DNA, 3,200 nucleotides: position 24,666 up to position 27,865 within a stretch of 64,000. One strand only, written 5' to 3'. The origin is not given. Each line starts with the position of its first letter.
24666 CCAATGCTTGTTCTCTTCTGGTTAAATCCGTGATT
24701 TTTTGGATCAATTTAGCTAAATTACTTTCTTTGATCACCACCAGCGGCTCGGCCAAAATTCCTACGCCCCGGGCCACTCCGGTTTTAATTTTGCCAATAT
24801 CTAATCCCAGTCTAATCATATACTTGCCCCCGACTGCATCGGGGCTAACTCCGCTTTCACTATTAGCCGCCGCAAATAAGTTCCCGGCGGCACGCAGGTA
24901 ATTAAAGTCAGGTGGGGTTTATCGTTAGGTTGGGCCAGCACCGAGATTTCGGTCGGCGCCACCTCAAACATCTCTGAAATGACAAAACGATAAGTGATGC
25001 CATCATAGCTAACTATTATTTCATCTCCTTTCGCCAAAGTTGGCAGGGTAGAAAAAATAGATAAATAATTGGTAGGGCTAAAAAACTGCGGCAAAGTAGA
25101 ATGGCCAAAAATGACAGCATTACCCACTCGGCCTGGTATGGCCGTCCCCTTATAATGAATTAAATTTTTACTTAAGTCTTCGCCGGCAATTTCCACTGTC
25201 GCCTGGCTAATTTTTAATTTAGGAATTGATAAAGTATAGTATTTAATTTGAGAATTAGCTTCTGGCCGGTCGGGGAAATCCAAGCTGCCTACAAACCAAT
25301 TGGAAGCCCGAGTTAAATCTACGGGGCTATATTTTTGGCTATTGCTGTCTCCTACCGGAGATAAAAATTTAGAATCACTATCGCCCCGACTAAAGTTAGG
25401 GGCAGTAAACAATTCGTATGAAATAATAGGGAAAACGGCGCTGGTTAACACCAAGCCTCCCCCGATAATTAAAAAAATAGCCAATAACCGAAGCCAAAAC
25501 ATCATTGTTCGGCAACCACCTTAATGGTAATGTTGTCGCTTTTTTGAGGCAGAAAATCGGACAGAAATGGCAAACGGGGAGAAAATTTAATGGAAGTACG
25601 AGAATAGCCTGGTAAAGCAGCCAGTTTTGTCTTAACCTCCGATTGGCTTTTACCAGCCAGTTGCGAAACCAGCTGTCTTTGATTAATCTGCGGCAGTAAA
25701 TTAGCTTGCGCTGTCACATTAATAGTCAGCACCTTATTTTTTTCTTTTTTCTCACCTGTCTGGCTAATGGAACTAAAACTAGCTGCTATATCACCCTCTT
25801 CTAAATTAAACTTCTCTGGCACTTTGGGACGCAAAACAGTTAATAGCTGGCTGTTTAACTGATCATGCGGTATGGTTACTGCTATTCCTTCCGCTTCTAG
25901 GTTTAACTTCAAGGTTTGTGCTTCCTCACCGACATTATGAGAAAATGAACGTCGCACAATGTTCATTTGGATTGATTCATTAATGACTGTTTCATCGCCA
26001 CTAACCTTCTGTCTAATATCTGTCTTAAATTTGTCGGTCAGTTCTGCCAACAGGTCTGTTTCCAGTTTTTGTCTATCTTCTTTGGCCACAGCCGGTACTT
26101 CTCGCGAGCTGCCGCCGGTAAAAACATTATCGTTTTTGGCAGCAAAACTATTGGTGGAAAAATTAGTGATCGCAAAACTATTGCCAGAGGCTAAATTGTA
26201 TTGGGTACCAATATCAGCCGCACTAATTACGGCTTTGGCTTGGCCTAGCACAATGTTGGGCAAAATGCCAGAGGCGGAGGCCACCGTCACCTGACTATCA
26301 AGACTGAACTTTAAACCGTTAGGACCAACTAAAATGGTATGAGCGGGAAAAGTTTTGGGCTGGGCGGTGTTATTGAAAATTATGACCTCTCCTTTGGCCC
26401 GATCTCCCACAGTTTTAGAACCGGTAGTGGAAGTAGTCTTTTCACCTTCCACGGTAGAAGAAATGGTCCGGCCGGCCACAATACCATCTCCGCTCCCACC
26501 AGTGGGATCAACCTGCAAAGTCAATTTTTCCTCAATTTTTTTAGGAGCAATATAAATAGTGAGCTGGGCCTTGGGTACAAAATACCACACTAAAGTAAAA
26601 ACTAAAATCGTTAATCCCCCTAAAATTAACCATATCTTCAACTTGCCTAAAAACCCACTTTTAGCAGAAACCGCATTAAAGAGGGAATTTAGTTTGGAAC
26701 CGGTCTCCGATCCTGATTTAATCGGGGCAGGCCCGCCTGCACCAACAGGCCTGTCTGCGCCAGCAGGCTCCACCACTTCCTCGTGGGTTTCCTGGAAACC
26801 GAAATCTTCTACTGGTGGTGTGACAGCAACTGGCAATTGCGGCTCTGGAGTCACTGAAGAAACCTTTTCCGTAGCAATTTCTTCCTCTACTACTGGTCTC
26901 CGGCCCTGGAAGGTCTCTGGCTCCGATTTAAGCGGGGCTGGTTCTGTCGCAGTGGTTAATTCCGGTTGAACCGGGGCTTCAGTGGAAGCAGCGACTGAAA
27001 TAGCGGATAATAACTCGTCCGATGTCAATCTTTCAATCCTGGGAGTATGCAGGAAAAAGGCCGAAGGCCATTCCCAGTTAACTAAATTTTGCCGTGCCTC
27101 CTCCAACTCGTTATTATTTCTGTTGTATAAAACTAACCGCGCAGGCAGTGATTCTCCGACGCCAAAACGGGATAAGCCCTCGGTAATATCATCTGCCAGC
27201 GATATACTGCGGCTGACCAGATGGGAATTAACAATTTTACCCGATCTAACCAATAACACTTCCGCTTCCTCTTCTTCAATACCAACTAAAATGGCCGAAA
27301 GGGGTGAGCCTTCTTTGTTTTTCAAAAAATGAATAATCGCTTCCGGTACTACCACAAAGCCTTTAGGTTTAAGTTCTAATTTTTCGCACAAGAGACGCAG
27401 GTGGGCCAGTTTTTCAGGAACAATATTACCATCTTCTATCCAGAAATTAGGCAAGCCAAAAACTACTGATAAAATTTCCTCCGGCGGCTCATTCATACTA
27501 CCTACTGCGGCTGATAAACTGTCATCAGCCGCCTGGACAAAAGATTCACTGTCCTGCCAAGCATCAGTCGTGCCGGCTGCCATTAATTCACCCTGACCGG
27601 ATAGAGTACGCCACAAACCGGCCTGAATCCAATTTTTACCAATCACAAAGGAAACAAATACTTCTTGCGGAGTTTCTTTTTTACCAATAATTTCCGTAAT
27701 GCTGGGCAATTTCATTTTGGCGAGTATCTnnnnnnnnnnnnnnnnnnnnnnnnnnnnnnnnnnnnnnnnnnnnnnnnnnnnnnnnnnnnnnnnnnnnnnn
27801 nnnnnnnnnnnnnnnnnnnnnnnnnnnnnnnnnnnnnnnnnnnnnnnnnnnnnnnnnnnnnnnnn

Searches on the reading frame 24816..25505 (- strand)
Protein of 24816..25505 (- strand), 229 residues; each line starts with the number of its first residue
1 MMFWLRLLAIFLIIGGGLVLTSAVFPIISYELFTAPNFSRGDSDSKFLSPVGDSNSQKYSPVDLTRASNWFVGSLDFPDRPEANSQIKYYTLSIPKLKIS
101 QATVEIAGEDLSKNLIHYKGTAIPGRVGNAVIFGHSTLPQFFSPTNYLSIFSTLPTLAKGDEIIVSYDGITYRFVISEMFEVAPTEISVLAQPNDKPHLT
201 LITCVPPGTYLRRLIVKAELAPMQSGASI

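Call 48: search_protein_families(library=pfam, proteins=[window:24816-25505:-], max_evalue=0.001)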
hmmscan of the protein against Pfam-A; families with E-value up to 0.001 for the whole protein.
window:24816-25505:- (229 aa): 1 family
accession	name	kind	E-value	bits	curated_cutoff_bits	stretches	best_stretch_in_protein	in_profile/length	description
PF04203.18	Sortase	-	5.1e-26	91.3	26.6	1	92-220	1-124/125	Sortase domain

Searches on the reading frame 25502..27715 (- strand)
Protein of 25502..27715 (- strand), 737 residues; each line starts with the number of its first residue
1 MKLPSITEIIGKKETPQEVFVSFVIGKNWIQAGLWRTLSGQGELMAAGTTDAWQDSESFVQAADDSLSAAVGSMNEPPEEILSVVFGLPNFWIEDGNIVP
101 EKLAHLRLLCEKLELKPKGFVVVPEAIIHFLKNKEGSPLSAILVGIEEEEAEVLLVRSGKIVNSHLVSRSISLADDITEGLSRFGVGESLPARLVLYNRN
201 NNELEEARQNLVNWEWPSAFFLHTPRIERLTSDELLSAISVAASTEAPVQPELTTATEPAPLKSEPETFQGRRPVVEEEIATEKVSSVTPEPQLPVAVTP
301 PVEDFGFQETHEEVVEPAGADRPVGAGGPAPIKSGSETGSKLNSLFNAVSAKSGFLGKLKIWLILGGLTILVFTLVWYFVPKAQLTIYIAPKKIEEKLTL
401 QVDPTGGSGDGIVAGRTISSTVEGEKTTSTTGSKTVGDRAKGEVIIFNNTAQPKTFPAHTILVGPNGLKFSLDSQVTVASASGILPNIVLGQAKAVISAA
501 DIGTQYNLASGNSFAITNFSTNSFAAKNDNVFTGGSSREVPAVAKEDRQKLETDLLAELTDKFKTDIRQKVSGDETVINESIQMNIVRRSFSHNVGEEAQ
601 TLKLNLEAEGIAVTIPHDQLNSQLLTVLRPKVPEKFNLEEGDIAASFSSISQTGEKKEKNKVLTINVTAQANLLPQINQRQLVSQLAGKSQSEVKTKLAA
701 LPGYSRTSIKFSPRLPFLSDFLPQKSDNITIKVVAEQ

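Call 48: search_protein_families(library=pfam, proteins=[window:25502-27715:-], max_evalue=0.001)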
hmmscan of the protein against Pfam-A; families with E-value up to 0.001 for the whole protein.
window:25502-27715:- (737 aa): 0 families

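Call 82: find_homologous_proteins(query=window:25502-27715:-, max_evalue=0.00001)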
Query window:25502-27715:- (737 aa): 76 proteins with E <= 0.00001 among 8000 candidates.
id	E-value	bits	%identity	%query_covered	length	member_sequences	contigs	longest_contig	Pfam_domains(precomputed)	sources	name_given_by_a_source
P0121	0.0e+0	1602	100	100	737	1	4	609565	-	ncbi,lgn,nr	ncbi:hypothetical protein HY404_02025 [Candidatus Microgenomates bacterium]|nr:hypothetical protein 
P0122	6.6e-221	753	53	52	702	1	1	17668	-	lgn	-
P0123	1.4e-220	752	52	100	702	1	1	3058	-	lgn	-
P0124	1.5e-206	706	48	100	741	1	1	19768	-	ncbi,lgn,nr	ncbi:hypothetical protein HY405_01040 [Candidatus Microgenomates bacterium]|nr:hypothetical protein 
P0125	4.4e-205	701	48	100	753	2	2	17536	-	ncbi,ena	ncbi:MAG: hypothetical protein AAB694_00190 [Patescibacteria group bacterium]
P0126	2.6e-201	689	49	100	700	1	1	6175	-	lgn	-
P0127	1.5e-199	683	48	100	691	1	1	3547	-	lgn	-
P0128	3.6e-198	678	48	100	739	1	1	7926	-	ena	-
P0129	1.5e-197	676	47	100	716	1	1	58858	-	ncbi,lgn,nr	ncbi:hypothetical protein HYZ78_02925 [Candidatus Microgenomates bacterium]|nr:hypothetical protein 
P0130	1.4e-195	670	46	100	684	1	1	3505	-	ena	-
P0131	1.2e-194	667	46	100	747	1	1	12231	-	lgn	-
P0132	9.4e-165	568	44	99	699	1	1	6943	-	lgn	-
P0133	2.2e-155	537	41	100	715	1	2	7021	-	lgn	-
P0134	9.9e-154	531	39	99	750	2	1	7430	-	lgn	-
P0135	3.8e-149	516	41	99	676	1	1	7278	-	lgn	-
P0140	1.6e-134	468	36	98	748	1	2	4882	PF04865.20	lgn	-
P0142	3.9e-132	460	38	49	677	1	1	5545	PF04865.20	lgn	-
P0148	3.8e-128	447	38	98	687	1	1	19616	PF04865.20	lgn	-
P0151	3.6e-127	444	36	98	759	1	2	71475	PF04865.20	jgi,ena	-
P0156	1.0e-123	432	35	98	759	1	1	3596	PF04865.20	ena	-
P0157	8.0e-120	419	35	99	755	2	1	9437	PF04865.20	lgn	-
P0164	1.6e-114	402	34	99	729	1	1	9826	PF04865.20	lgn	-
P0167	8.5e-111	390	33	99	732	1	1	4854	PF04865.20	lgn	-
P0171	7.2e-106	373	34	98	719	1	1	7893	PF04865.20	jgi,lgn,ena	-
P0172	6.3e-105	370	33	100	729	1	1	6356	PF04865.20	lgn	-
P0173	1.3e-104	369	43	31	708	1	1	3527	PF04865.20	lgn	-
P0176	6.0e-101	357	33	49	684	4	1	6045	PF04865.20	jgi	-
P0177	1.2e-95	340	34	99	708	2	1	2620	PF04865.20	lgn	-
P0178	4.1e-94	334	33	33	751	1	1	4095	PF04865.20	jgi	jgi:hypothetical protein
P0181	2.6e-84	302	31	98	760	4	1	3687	PF04865.20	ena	-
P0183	6.8e-75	271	31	100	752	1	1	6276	PF04865.20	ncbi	-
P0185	3.1e-72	262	29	100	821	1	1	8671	PF04865.20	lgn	-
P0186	2.4e-71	259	30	99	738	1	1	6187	PF04865.20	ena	-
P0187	2.5e-71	259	30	99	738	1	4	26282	PF04865.20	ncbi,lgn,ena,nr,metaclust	ncbi:MAG: hypothetical protein US07_C0021G0001 [Candidatus Levybacteria bacterium GW2011_GWB1_36_18]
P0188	6.7e-71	258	30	99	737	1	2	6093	PF04865.20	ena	-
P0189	7.0e-71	258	30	99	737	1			PF04865.20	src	-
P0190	2.8e-70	256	30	99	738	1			PF04865.20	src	-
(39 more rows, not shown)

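Call 84: find_encoding_contigs(protein=P0124, flank=200, max_places=1)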
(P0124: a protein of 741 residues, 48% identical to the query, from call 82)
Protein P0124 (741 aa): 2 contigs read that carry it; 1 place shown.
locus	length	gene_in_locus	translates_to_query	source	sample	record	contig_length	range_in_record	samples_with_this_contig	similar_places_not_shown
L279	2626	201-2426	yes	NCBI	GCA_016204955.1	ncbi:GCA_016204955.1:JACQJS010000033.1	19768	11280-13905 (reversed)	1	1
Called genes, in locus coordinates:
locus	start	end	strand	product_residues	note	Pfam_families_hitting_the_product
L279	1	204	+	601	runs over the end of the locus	PF01411:tRNA-synt_2c, PF07973:tRNA_SAD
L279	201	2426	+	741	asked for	-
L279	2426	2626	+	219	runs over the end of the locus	PF04203:Sortase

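Call 85: find_encoding_contigs(protein=P0133, flank=200, max_places=1)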
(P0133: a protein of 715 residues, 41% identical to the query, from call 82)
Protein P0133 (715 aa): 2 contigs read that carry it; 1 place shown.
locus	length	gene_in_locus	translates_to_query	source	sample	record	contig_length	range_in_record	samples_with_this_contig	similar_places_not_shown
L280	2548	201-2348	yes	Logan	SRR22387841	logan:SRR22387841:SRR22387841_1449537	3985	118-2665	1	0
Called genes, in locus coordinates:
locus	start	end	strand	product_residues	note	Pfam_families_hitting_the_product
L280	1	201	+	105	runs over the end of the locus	?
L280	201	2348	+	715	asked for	-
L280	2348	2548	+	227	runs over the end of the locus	PF04203:Sortase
